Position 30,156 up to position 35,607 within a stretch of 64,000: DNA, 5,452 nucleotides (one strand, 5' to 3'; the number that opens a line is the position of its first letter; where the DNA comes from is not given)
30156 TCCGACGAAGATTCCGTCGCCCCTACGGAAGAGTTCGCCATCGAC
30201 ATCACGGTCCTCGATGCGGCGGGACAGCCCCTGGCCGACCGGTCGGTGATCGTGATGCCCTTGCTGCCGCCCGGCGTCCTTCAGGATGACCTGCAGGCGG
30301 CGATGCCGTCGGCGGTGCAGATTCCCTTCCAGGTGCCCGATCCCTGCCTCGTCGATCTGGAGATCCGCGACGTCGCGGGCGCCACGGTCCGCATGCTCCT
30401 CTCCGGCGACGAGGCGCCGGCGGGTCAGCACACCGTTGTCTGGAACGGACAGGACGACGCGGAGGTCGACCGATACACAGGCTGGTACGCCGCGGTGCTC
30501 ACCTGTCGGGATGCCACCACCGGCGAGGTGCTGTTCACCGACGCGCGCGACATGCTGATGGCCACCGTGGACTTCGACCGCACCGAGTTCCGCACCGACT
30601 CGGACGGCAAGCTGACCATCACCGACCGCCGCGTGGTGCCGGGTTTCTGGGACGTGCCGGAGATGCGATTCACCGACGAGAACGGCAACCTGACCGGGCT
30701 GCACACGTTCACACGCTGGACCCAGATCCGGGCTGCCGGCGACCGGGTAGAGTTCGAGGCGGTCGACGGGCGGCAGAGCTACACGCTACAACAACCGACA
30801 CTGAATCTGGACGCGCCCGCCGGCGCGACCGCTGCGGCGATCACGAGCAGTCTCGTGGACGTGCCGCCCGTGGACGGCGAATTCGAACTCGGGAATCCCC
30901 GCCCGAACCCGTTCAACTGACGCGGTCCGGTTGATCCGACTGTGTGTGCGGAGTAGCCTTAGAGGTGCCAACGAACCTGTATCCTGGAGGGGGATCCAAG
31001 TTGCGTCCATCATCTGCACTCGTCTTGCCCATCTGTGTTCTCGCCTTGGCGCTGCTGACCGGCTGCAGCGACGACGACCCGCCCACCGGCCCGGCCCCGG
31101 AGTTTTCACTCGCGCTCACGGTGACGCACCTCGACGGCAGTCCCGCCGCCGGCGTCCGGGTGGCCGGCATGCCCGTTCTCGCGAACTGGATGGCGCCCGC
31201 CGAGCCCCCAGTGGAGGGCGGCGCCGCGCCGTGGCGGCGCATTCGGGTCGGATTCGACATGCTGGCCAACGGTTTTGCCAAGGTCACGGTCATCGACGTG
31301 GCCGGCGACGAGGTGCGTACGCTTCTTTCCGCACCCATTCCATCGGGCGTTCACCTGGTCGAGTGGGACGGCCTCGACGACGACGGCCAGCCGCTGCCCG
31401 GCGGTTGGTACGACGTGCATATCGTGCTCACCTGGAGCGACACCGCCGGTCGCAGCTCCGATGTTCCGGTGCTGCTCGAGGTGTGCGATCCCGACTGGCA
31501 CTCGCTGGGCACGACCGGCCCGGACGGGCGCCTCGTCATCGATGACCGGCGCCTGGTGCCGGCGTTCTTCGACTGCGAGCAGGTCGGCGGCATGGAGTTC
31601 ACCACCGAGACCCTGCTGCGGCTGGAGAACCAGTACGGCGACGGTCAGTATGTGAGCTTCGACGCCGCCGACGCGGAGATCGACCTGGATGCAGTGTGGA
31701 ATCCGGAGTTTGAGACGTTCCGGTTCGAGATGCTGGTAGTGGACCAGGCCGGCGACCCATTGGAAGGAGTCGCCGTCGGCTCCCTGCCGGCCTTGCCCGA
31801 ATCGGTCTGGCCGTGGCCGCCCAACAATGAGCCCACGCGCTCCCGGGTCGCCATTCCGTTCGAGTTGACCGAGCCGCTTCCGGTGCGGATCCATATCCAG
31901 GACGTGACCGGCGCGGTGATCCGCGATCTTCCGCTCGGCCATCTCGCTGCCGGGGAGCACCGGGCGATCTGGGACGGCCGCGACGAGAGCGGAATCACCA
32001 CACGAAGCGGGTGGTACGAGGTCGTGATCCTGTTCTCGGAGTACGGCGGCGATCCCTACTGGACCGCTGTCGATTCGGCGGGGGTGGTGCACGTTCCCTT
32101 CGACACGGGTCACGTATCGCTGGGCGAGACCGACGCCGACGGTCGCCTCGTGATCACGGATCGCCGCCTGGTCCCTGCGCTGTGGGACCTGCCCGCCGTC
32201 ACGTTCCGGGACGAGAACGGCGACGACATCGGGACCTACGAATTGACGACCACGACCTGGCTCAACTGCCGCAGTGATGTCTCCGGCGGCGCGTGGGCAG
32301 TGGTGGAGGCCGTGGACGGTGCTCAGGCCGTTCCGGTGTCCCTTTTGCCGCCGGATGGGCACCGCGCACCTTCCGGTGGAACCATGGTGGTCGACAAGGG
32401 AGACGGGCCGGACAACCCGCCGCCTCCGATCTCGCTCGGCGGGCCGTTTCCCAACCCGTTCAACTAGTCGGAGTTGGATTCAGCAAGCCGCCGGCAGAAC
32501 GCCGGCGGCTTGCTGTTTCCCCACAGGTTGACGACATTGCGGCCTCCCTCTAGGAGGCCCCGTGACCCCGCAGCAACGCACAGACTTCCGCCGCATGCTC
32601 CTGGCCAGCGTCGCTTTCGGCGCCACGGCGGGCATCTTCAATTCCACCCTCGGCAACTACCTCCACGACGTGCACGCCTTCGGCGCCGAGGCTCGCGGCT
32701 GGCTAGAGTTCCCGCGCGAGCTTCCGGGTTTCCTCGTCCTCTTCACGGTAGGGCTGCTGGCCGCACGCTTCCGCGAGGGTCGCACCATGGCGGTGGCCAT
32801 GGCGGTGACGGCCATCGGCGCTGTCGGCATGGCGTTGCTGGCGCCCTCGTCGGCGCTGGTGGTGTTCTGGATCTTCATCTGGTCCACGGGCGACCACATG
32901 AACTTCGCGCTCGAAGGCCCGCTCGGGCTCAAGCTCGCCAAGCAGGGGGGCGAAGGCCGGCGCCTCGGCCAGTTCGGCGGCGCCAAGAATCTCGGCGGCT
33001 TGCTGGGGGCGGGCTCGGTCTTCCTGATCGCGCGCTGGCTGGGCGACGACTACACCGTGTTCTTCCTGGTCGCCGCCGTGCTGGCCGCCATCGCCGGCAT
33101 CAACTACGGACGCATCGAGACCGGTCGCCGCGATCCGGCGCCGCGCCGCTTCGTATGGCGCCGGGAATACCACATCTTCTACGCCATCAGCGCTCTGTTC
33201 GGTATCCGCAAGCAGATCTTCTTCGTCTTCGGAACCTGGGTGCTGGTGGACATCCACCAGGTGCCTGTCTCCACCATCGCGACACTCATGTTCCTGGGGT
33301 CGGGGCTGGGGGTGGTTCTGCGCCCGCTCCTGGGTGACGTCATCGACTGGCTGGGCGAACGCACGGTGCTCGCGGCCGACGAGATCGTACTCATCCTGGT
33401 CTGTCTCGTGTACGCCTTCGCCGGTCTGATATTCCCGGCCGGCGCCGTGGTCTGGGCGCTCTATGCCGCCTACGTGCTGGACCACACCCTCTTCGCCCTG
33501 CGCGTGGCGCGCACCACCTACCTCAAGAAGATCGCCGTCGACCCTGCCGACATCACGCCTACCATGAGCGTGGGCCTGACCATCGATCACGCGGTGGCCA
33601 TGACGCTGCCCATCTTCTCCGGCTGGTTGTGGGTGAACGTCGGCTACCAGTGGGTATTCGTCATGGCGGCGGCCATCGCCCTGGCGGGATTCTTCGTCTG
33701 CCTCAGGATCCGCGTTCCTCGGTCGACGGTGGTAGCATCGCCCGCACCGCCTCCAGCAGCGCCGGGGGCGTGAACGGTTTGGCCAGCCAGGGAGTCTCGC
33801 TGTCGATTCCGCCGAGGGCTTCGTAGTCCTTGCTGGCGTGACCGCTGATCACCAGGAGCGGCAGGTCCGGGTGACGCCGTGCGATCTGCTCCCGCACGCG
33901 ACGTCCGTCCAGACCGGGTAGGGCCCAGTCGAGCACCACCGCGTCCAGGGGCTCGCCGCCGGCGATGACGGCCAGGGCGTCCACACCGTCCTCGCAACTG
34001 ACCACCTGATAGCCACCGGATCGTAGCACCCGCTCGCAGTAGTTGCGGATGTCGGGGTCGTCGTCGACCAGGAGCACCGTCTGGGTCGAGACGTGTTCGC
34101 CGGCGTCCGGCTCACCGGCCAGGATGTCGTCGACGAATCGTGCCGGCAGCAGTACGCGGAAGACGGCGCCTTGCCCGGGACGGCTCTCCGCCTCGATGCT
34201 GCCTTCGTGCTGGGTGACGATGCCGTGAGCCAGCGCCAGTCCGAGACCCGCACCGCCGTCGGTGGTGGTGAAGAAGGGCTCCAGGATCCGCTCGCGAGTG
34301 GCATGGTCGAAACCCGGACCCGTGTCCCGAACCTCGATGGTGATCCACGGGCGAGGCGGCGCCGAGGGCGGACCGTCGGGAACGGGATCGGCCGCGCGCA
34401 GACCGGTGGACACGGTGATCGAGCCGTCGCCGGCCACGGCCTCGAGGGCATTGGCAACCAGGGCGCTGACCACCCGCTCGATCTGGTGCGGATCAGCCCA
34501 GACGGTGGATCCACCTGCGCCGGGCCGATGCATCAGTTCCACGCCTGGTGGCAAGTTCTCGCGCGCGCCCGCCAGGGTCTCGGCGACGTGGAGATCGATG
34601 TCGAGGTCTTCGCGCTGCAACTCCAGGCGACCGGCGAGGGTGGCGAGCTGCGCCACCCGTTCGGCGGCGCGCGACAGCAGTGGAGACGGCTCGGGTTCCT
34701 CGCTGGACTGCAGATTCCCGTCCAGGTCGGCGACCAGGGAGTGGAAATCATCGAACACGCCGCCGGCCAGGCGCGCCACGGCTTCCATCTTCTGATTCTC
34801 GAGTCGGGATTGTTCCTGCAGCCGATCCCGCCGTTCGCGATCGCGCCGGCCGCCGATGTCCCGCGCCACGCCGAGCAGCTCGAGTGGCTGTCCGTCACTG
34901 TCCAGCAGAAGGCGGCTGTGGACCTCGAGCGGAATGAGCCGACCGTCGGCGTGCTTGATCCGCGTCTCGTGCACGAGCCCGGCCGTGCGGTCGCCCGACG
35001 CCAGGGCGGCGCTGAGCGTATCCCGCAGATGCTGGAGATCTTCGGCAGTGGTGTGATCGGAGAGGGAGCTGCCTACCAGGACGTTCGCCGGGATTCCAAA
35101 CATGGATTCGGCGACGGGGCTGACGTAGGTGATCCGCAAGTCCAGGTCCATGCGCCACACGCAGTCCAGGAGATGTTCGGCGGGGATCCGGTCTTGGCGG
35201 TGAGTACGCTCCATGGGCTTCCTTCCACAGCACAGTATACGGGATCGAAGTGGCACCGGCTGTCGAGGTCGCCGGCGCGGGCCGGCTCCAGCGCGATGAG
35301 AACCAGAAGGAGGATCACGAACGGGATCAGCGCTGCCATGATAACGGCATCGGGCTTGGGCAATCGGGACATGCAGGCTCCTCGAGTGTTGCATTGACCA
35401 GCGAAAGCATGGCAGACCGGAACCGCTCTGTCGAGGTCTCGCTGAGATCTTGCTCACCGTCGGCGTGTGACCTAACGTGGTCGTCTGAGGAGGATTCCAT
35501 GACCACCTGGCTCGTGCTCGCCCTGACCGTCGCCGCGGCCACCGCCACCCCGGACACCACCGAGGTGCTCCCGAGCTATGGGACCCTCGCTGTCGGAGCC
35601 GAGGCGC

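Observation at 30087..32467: Tandem paralogous lipoproteins built from a repeated three-part module, both terminating exactly at 'PNPFN-stop'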

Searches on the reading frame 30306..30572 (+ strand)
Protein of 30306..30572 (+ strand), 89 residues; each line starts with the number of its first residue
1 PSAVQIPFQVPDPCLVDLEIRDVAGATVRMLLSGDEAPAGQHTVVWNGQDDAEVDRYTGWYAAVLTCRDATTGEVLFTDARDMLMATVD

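Call 55: search_protein_families(library=ncbifam, proteins=[window:30306-30572:+], max_evalue=10)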
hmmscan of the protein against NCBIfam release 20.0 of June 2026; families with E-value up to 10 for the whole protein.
seq(89 aa): 3 families
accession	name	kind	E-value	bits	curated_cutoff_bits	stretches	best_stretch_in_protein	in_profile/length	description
NF009276.0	PRK12633.1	equivalog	0.00015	21.6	383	1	12-75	127-189/234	flagellar basal body rod modification protein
NF009277.0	PRK12634.1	equivalog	0.002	18.3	333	1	14-72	122-179/221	flagellar basal body rod modification protein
NF005176.1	PRK06655.1-1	equivalog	0.014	15.4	230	1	16-68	99-150/197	flagellar hook assembly protein FlgD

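Call 56: search_protein_families(library=pfam, proteins=[window:30306-30572:+], max_evalue=10)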
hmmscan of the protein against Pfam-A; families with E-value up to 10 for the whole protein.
seq(89 aa): 2 families
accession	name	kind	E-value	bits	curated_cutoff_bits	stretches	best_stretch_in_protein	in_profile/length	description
PF13860.13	FlgD_ig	-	8.3e-06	26.1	27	1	16-64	25-72/79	FlgD Ig-like domain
PF09750.14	DRY_EERY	-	0.23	12.1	25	1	39-57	23-41/133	Alternative splicing regulator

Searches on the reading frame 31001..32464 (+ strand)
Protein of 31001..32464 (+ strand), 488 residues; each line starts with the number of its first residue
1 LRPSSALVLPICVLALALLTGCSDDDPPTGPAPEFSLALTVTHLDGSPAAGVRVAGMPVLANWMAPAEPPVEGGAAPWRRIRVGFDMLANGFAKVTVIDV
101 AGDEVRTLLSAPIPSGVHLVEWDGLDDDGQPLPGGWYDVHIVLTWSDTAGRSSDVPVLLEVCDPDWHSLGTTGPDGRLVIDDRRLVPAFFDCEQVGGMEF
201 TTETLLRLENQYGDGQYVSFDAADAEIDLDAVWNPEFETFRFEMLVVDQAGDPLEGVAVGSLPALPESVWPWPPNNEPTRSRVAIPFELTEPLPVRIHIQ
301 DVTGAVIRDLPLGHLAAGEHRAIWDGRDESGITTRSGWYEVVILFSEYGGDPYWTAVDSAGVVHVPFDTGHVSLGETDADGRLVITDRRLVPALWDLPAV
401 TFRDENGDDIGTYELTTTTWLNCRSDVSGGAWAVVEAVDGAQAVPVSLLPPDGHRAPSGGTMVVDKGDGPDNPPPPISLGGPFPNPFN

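Call 8: search_protein_families(library=pfam, proteins=[window:31001-32464:+], max_evalue=1)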
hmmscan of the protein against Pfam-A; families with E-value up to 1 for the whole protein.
window:31001-32464:+ (488 aa): 3 families
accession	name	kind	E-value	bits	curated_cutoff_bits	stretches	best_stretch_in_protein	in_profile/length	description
PF13860.13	FlgD_ig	-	7.9e-21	74.3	27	2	282-342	11-72/79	FlgD Ig-like domain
PF10029.15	DUF2271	-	0.00047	20.3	27.3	1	104-141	63-100/136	Predicted periplasmic protein (DUF2271)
PF16397.10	DUF5006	-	0.34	10.4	34.1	1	8-34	7-31/263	Domain of unknown function (DUF5006)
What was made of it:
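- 31706..32347 (+): Gene 2 module 2 (residues 236-449; Ig at about 31832-32104). This is the module closest to gene 1. Pfam FlgD_ig best stretch 282-342 (call 8).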

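Call 9: search_protein_families(library=ncbifam, proteins=[window:31001-32464:+], max_evalue=1)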
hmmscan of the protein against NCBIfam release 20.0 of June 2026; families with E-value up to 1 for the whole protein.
window:31001-32464:+ (488 aa): 5 families
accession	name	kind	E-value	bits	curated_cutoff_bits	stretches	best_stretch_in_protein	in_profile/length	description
NF005176.1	PRK06655.1-1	equivalog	2.8e-16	60.1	230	2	295-366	99-170/197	flagellar hook assembly protein FlgD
NF009276.0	PRK12633.1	equivalog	2.7e-15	56.7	383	2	83-147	120-185/234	flagellar basal body rod modification protein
NF009277.0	PRK12634.1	equivalog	4.5e-10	40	333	2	89-156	120-185/221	flagellar basal body rod modification protein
NF009452.0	PRK12812.1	equivalog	1.4e-08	34.4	258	2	295-371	154-232/289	flagellar basal body rod modification protein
NF009453.0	PRK12813.1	equivalog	4.8e-07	29.5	264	1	93-161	126-191/223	flagellar basal body rod modification protein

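Call 10: find_homologous_proteins(query=window:31001-32464:+, max_evalue=0.001)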
Query window:31001-32464:+ (488 aa): 4 proteins with E <= 0.001 among 8000 candidates.
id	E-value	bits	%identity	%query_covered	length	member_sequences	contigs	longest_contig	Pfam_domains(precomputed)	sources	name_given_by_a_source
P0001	0.0e+0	1126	100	100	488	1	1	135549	PF13860.13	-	-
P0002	3.1e-150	520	53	96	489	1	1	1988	PF13860.13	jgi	jgi:hypothetical protein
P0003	2.1e-84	303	39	97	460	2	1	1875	PF13860.13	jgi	-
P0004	1.3e-75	274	40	96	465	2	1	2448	PF13860.13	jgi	-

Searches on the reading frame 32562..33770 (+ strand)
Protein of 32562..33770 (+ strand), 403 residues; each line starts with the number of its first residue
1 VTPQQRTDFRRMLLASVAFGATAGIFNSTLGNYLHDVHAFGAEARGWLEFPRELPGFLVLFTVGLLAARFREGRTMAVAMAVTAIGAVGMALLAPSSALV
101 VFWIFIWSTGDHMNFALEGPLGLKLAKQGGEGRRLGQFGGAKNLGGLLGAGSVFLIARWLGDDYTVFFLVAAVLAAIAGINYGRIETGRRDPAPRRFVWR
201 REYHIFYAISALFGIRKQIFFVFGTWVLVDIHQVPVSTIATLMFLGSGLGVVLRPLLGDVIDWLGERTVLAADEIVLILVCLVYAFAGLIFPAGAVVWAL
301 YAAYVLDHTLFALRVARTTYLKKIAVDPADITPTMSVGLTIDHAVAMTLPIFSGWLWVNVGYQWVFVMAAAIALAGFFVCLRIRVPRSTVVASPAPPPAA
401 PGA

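Call 32: search_protein_families(library=pfam, proteins=[window:32562-33770:+], max_evalue=0.001)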
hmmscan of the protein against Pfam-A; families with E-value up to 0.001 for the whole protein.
window:32562-33770:+ (403 aa): 1 family
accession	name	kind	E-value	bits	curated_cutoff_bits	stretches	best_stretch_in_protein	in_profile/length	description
PF07690.21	MFS_1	-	5.5e-17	62.1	33.4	1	13-301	2-302/347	Major Facilitator Superfamily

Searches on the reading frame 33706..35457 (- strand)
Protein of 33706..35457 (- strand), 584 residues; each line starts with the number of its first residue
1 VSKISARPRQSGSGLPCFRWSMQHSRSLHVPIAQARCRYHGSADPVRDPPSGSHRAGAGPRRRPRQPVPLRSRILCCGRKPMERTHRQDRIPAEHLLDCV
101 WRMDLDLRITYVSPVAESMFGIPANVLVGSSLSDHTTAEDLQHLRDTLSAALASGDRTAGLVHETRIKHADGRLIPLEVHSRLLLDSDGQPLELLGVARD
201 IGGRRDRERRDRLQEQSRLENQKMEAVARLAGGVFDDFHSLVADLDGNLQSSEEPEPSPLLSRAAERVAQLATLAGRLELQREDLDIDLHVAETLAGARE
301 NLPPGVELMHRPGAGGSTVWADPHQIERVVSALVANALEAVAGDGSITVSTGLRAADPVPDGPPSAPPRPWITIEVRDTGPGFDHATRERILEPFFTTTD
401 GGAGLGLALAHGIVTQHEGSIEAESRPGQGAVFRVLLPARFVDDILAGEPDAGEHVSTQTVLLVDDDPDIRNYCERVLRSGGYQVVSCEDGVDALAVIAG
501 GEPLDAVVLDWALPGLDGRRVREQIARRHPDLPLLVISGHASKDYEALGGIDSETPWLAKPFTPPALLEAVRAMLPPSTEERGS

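Call 32: search_protein_families(library=pfam, proteins=[window:33706-35457:-], max_evalue=0.001)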
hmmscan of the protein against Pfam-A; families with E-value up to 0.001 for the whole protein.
window:33706-35457:- (584 aa): 7 families
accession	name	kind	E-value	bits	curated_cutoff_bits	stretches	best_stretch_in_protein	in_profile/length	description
PF02518.31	HATPase_c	-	3.5e-21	76.1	26.4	1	322-439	2-109/111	Histidine kinase-, DNA gyrase B-, and HSP90-like ATPase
PF00072.30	Response_reg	-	1.8e-18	67.2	30.2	1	461-572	1-111/111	Response regulator receiver domain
PF08448.16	PAS_4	-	5.1e-13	49.7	23.1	1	94-205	2-109/110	PAS fold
PF00989.32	PAS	-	8e-12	45.6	22.6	1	98-201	12-113/113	PAS fold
PF08447.18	PAS_3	-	9.4e-10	39.1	25.6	1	110-198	2-89/89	PAS fold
PF13426.13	PAS_9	-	4.1e-07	30.6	27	1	99-201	3-101/103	PAS domain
PF13581.12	HATPase_c_2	-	0.00081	19.8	27.4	0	371-417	66-112/127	Histidine kinase-like ATPase domain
